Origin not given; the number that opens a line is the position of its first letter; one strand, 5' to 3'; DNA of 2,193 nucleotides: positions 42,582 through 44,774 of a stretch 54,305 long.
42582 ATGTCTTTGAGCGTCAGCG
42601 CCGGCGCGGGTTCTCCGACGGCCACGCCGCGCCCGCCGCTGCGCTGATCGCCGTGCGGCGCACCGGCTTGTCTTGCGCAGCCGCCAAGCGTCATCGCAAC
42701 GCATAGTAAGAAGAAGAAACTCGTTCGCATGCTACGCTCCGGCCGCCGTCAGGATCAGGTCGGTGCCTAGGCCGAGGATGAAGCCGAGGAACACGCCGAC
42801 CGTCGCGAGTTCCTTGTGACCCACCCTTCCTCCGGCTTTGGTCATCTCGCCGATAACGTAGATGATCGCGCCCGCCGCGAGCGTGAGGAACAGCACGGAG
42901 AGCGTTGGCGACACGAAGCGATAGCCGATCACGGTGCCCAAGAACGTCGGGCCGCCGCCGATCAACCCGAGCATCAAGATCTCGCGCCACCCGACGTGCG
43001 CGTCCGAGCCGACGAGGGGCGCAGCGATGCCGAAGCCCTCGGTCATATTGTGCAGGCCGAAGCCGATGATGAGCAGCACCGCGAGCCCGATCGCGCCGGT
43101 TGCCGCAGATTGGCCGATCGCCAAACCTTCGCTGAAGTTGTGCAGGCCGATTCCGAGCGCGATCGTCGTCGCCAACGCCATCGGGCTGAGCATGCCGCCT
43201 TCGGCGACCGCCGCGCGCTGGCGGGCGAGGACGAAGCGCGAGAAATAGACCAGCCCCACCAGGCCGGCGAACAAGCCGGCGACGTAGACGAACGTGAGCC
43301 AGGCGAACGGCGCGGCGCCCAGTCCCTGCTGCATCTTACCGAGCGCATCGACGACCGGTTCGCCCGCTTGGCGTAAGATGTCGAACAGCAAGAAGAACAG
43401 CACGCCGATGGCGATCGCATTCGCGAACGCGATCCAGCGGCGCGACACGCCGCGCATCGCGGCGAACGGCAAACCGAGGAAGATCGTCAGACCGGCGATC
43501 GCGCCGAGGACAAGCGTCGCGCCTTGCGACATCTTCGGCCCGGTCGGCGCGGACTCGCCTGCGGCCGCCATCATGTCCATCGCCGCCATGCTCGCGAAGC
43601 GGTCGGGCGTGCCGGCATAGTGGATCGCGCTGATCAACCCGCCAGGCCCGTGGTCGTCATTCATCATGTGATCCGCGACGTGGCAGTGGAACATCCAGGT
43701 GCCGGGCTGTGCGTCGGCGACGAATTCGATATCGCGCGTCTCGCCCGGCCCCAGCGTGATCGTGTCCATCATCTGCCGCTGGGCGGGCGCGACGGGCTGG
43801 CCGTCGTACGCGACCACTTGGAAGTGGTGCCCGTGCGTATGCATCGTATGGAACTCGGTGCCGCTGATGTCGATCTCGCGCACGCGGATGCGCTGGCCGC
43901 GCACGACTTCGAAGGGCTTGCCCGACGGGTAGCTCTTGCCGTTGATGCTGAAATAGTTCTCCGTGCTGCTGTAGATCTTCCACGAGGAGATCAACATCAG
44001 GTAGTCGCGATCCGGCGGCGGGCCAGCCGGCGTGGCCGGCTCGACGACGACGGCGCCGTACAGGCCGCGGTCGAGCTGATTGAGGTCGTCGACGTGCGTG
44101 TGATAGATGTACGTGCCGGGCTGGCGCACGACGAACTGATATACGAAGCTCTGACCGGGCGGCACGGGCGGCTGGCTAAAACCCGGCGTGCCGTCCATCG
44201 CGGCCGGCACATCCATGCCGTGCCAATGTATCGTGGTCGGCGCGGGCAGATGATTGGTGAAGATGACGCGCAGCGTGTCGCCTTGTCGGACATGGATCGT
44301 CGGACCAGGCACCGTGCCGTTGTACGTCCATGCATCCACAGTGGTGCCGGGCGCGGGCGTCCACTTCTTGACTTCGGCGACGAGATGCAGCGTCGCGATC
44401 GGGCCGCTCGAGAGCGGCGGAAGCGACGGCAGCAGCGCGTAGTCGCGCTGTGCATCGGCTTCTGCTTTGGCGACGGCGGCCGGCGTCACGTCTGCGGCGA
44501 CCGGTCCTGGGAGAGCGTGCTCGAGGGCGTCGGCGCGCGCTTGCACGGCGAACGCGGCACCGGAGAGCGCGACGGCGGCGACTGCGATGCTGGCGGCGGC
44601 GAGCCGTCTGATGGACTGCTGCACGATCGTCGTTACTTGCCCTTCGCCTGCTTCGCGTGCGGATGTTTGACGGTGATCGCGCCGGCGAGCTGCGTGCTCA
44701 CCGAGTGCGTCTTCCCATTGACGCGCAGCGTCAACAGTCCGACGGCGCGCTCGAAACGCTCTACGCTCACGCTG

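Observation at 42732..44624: Single polypeptide fusing a secreted two-domain multicopper oxidase to a ZIP-family metal permease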

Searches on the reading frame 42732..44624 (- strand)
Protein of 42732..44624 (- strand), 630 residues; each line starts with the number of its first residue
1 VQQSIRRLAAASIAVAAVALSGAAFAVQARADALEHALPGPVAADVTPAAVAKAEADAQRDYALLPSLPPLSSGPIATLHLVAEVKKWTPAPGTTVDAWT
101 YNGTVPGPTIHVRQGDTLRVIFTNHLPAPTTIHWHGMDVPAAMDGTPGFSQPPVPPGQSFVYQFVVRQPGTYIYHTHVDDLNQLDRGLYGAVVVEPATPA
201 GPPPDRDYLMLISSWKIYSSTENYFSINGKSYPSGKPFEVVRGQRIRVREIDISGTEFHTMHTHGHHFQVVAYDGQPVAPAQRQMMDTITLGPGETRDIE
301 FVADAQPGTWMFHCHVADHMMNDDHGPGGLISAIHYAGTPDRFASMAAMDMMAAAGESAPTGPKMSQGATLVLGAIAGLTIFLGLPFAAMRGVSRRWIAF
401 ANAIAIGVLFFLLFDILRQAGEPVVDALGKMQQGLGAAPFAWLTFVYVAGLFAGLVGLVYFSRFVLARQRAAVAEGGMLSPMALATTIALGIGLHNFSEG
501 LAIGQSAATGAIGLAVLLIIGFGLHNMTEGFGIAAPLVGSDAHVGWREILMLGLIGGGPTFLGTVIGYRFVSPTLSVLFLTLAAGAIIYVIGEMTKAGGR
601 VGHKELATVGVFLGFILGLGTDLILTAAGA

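Call 3: search_protein_families(library=pfam, proteins=[window:42732-44624:-], max_evalue=0.01)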
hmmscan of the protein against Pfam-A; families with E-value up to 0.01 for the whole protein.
window:42732-44624:- (630 aa): 4 families
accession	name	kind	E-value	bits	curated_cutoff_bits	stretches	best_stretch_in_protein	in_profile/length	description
PF07732.21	Cu-oxidase_3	-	4.4e-41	140.1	21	2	85-197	4-117/119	Multicopper oxidase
PF07731.20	Cu-oxidase_2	-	4.2e-31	108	20.4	2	222-322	18-125/137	Multicopper oxidase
PF00394.28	Cu-oxidase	-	9.8e-12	45.7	21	1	222-320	36-135/157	Multicopper oxidase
PF02535.28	Zip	-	1.5e-06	28.2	35.1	1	484-590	177-285/323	ZIP Zinc transporter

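Call 4: search_protein_families(library=ncbifam, proteins=[window:42732-44624:-], max_evalue=0.01)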
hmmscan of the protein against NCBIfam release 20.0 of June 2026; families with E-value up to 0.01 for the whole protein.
window:42732-44624:- (630 aa): 9 families
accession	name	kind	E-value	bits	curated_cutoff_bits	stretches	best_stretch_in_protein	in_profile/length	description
TIGR01480.1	copper_res_A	subfamily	3.6e-48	164.4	478.95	2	92-217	60-183/593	copper resistance system multicopper oxidase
TIGR03388.1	ascorbase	equivalog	4.6e-32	111.4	614.8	2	98-224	22-151/542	L-ascorbate oxidase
NF008205.1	PRK10965.1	equivalog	1.4e-29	103.4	525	2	54-196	26-165/529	multicopper oxidase CueO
TIGR03389.1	laccase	equivalog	8.5e-24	84.2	558.9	2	97-216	23-145/539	laccase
TIGR02376.1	Cu_nitrite_red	equivalog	8e-22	78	296.3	1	81-197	32-147/326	copper-containing nitrite reductase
TIGR03390.1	ascorbOXfungal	equivalog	1.1e-18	67.1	445.35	1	100-213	31-146/538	L-ascorbate oxidase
NF008135.0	PRK10883.1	equivalog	9.9e-14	50.7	581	1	52-195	21-164/471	cell division protein FtsP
NF003243.0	PRK04201.1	equivalog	1.1e-12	47.8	252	1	370-616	8-256/266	zinc transporter ZupT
NF045554.1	AmiPhnlOxPhsA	equivalog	2.3e-08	33.1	950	1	94-132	43-79/581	O-aminophenol oxidase PhsA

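Call 5: find_homologous_proteins(query=window:42732-44624:-, max_evalue=0.00001)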
Query window:42732-44624:- (630 aa): 1436 proteins with E <= 0.00001 among 8000 candidates; the best 120 are listed.
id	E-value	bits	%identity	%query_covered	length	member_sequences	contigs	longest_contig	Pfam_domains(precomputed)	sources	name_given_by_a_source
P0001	0.0e+0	1407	100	100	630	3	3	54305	PF07731.21,PF00394.29,PF07732.22,PF02535.29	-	-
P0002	0.0e+0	1260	90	100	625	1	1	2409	PF07731.21,PF00394.29,PF07732.22,PF02535.29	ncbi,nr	ncbi:MAG: multicopper oxidase domain-containing protein [Candidatus Eremiobacteraeota bacterium]|nr:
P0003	0.0e+0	1163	84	98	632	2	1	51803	PF07731.21,PF00394.29,PF07732.22,PF02535.29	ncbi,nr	ncbi:MAG: multicopper oxidase domain-containing protein [Candidatus Eremiobacteraeota bacterium]|nr:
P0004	0.0e+0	1153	84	94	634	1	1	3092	PF07731.21,PF00394.29,PF07732.22,PF02535.29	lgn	-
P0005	0.0e+0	1130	80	100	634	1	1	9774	PF07731.21,PF00394.29,PF07732.22,PF02535.29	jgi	jgi:zinc transporter ZupT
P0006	0.0e+0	1122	82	96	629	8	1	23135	PF07731.21,PF00394.29,PF07732.22,PF02535.29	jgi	jgi:zinc transporter ZupT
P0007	0.0e+0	1122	82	94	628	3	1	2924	PF07731.21,PF00394.29,PF07732.22,PF02535.29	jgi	jgi:zinc transporter ZupT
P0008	0.0e+0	1114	84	91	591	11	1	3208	PF07731.21,PF00394.29,PF07732.22,PF02535.29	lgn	-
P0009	0.0e+0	1112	82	95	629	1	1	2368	PF07731.21,PF00394.29,PF07732.22,PF02535.29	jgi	jgi:zinc transporter ZupT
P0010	0.0e+0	1104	82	95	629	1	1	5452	PF07731.21,PF00394.29,PF07732.22,PF02535.29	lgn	-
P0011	0.0e+0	1102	81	96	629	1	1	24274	PF07731.21,PF00394.29,PF07732.22,PF02535.29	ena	-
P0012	0.0e+0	1093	81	96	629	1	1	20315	PF07731.21,PF00394.29,PF07732.22,PF02535.29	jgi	jgi:zinc transporter ZupT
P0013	0.0e+0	1034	76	98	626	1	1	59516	PF07731.21,PF00394.29,PF07732.22,PF02535.29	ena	-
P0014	0.0e+0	1030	81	90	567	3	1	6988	PF07731.21,PF00394.29,PF07732.22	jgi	-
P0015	0.0e+0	1020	78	91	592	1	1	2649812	PF07731.21,PF00394.29,PF07732.22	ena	-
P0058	9.1e-245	832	63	99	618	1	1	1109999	PF07731.21,PF00394.29,PF07732.22,PF02535.29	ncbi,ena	-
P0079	3.1e-237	807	65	91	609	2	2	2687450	PF07731.21,PF00394.29,PF07732.22,PF02535.29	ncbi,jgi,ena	-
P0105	6.9e-183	628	54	89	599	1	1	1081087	PF07731.21,PF00394.29,PF07732.22,PF02535.29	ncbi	-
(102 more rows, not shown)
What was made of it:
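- Checked: More than 110 clusters at 90% identity (50-90% identical to the window protein) have the same architecture (call 5).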

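Call 6: search_solved_structures(query=window:42732-44624:-, max_evalue=0.001, show_alignments=2)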
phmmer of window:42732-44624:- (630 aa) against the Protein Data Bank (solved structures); distinct sequences matched with E-value up to 0.001: 293 (the best 60 are shown).
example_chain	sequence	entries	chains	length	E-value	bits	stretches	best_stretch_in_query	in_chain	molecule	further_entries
6vox_A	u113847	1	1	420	6.5e-47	163.5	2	91-295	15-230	Copper oxidase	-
6vow_A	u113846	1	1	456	2.9e-44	154.7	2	83-299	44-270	multicopper oxidase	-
2zwn_A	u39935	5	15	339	3.8e-44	154.3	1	90-340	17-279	two-domain type laccase | Multicopper oxidase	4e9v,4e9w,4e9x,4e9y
3g5w_A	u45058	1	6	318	3.3e-43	151.2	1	98-337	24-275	Multicopper oxidase type 1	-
4f7k_A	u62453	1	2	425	1.5e-41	145.8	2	98-305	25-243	Laccase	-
3gdc_A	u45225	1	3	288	3.1e-38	134.8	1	80-318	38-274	Multicopper oxidase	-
7rab_A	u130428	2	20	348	3.6e-31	111.5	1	75-318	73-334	multicopper oxidase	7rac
6w2k_A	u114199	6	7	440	1.7e-30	109.2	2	92-299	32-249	Laccase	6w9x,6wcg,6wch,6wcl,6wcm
2xu9_A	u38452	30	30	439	1.7e-30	109.2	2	92-299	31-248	LACCASE | LACCASE-LIKE PROTEIN | THERMUS THERMOPHILUS MULTICOPPER OXIDASE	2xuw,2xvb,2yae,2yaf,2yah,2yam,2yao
9cpm_A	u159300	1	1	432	1.8e-30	109.2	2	92-299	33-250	Laccase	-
6wcn_A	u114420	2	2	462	2.1e-30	108.9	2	91-299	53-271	Laccase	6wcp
9cck_C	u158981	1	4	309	5e-28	101.1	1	80-317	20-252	Copper-containing nitrite reductase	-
9cck_A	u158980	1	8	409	1e-27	100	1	80-317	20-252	Copper-containing nitrite reductase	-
1aoz_A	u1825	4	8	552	1.7e-26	96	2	88-220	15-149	ASCORBATE OXIDASE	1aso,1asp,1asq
3sqr_A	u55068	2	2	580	8.1e-26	93.8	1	89-207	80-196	laccase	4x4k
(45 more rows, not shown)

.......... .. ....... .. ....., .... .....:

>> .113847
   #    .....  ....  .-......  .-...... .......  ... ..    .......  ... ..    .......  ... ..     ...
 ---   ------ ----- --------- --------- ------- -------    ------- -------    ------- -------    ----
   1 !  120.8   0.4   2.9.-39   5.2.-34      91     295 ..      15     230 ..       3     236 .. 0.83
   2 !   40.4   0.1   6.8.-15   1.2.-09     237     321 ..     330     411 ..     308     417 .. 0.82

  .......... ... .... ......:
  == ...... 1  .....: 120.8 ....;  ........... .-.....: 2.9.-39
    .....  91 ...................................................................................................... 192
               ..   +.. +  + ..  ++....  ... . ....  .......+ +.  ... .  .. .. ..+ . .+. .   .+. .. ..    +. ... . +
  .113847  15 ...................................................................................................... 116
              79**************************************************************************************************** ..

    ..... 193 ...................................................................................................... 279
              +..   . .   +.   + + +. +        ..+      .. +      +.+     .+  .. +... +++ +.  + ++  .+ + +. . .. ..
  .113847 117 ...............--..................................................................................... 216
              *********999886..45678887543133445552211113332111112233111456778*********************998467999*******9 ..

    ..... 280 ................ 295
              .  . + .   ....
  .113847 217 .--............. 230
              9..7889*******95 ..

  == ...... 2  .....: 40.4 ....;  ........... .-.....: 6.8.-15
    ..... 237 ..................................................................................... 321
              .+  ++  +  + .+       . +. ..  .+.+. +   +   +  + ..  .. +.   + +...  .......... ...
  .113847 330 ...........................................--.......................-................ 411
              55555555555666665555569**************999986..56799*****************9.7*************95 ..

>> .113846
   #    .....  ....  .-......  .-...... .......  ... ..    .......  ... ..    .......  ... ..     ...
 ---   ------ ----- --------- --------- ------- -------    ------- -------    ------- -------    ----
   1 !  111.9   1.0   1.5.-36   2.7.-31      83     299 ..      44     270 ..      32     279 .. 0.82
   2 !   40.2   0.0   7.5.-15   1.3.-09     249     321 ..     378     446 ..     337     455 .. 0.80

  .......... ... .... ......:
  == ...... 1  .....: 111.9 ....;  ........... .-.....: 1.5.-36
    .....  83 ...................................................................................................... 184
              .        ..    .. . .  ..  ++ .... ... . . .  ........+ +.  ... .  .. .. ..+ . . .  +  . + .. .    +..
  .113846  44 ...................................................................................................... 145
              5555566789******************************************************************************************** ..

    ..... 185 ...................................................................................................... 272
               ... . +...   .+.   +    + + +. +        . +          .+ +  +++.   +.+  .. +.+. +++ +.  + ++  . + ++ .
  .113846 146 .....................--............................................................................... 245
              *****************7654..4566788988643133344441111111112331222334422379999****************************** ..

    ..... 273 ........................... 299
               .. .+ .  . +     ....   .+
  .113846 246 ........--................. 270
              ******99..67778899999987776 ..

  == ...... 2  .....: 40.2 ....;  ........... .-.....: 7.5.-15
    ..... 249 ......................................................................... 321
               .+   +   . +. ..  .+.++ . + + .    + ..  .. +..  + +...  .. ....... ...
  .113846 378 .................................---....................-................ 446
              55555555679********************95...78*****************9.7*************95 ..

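Call 11: find_encoding_contigs(protein=P0058, flank=8000, max_places=2)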
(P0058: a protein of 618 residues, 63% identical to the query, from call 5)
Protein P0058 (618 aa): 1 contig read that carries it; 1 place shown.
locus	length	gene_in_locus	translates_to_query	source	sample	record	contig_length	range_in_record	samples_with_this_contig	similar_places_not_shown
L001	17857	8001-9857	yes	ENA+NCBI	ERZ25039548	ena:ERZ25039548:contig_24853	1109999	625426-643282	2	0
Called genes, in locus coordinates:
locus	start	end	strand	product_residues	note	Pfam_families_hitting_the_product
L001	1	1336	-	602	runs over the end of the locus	PF13650:Asp_protease_2, PF13975:gag-asp_proteas (weak)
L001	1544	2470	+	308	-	PF04773:FecR (weak)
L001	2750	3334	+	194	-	-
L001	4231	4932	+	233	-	PF06267:DUF1028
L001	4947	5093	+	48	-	PF08823:PG_binding_2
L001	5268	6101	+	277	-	PF00962:A_deaminase, PF19326:AMP_deaminase (weak)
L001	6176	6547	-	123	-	-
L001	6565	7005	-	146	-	-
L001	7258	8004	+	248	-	PF01325:Fe_dep_repress, PF12802:MarR_2 (faint), PF02742:Fe_dep_repr_C, PF04023:FeoA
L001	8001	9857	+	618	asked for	PF07731:Cu-oxidase_2, PF07732:Cu-oxidase_3, PF00394:Cu-oxidase, PF07731:Cu-oxidase_2, PF02535:Zip (weak)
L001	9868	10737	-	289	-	PF00501:AMP-binding, PF13193:AMP-binding_C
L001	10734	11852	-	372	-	PF16177:ACAS_N, PF00501:AMP-binding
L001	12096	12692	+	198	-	PF00106:adh_short, PF13561:adh_short_C2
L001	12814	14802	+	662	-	PF01435:Peptidase_M48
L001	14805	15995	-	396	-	PF07690:MFS_1, PF12832:MFS_1_like, PF13347:MFS_2, PF00083:Sugar_tr, PF07690:MFS_1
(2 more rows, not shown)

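Call 12: find_encoding_contigs(protein=P0105, flank=8000, max_places=2)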
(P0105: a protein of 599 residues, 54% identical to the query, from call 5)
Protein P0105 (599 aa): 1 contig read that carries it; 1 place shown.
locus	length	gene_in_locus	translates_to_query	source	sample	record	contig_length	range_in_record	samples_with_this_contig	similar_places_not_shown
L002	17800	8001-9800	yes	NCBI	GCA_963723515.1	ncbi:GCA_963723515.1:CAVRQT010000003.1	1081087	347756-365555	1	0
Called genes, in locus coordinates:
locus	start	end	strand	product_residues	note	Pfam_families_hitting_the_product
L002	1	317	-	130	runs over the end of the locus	PF01844:HNH (weak), PF13392:HNH_3 (weak)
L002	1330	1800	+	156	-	PF01012:ETF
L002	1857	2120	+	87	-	-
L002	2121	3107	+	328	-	PF01012:ETF, PF00766:ETF_alpha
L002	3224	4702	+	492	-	PF12569:NatA_aux_su (faint), PF12895:ANAPC3 (faint), PF13176:TPR_7 (faint), PF13428:TPR_14 (faint), PF14561:TPR_20 (faint), PF14559:TPR_19 (weak), PF13414:TPR_11 (weak), PF13432:TPR_16 (weak), +12 more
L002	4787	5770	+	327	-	PF00850:Hist_deacetyl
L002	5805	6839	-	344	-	PF03888:MucB_RseB (weak), PF14285:DUF4367 (weak)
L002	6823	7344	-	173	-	-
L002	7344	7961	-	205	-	PF04542:Sigma70_r2, PF07638:Sigma70_ECF (weak), PF08281:Sigma70_r4_2, PF04545:Sigma70_r4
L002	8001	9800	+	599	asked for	PF07731:Cu-oxidase_2 (weak), PF07732:Cu-oxidase_3, PF00394:Cu-oxidase, PF07731:Cu-oxidase_2, PF02535:Zip (weak)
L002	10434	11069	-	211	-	-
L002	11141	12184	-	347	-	PF01073:3Beta_HSD (weak), PF01370:Epimerase, PF04321:RmlD_sub_bind, PF16363:GDP_Man_Dehyd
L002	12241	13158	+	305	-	PF01297:ZnuA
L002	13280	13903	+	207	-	PF00005:ABC_tran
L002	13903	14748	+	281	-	PF00950:ABC-3, PF01032:FecCD (weak)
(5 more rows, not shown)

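Call 13: find_encoding_contigs(protein=P0079, flank=8000, max_places=2)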
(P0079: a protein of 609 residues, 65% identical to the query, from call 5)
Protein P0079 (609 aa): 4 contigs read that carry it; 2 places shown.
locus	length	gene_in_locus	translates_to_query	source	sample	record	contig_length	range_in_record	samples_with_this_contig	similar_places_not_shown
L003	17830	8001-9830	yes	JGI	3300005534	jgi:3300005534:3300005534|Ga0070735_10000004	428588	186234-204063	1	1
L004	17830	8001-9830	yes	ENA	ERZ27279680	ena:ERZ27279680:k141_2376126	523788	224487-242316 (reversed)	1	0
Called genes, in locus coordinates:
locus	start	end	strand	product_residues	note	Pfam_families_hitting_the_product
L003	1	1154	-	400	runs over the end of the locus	PF00999:Na_H_Exchanger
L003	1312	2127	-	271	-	PF01209:Ubie_methyltran, PF13489:Methyltransf_23, PF05175:MTS (faint), PF13847:Methyltransf_31, PF08241:Methyltransf_11, PF08242:Methyltransf_12, PF13649:Methyltransf_25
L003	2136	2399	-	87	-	-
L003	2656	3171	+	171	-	-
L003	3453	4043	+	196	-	PF15956:DUF4760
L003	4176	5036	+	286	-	PF06267:DUF1028, PF08823:PG_binding_2 (weak)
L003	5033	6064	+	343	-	PF00962:A_deaminase, PF19326:AMP_deaminase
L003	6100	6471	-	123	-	-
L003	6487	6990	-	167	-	-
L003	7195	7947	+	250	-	PF01325:Fe_dep_repress, PF12802:MarR_2 (faint), PF02742:Fe_dep_repr_C, PF04023:FeoA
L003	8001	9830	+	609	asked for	PF07731:Cu-oxidase_2, PF07732:Cu-oxidase_3, PF00394:Cu-oxidase, PF07731:Cu-oxidase_2, PF07732:Cu-oxidase_3 (weak), PF02535:Zip (weak)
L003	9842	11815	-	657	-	PF16177:ACAS_N, PF00501:AMP-binding, PF13193:AMP-binding_C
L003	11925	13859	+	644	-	PF01435:Peptidase_M48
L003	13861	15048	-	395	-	PF05631:MFS_5, PF07690:MFS_1, PF12832:MFS_1_like, PF13347:MFS_2 (weak), PF03092:BT1 (faint), PF00083:Sugar_tr, PF07690:MFS_1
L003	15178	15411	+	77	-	-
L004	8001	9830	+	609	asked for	PF07731:Cu-oxidase_2, PF07732:Cu-oxidase_3, PF00394:Cu-oxidase, PF07731:Cu-oxidase_2, PF07732:Cu-oxidase_3 (weak), PF02535:Zip (weak)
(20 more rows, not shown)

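Call 19: search_protein_representatives(protein=window:42732-44624:-)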
Query: 630 residues. Proteins with E-value up to 0.001 (for the whole library): 18875; up to 1e-10: 8614; up to 1e-30: 1222. The best 150 are listed.
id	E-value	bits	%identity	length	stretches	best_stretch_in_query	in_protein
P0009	0.0e+00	1112.1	82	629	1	13-630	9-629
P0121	3.1e-134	465.2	45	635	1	5-626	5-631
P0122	1.1e-131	456.8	52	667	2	36-336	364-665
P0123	5.7e-94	332.2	41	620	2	21-334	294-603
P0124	3.0e-92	326.5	34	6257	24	232-313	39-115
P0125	2.7e-86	306.9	63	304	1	352-630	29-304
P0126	9.5e-86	305.0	48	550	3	78-216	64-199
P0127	2.1e-79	284.1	50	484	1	43-333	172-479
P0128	6.5e-79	282.4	49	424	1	76-335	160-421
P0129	1.1e-78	281.7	51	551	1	56-334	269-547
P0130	7.9e-77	275.6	49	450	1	71-334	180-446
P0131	6.0e-75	269.3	44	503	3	63-216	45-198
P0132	1.3e-74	268.2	51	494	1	76-335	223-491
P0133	8.1e-73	262.3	44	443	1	73-430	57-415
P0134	2.7e-72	260.6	43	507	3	63-216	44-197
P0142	6.7e-68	246.1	48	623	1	78-335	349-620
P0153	2.2e-64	234.4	34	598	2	55-329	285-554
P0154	7.7e-64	232.7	56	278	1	366-630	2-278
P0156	2.5e-63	230.9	54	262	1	369-630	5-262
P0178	5.9e-60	219.8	43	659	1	46-334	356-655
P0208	8.4e-57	209.4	42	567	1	46-331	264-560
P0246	1.0e-53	199.2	43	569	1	54-331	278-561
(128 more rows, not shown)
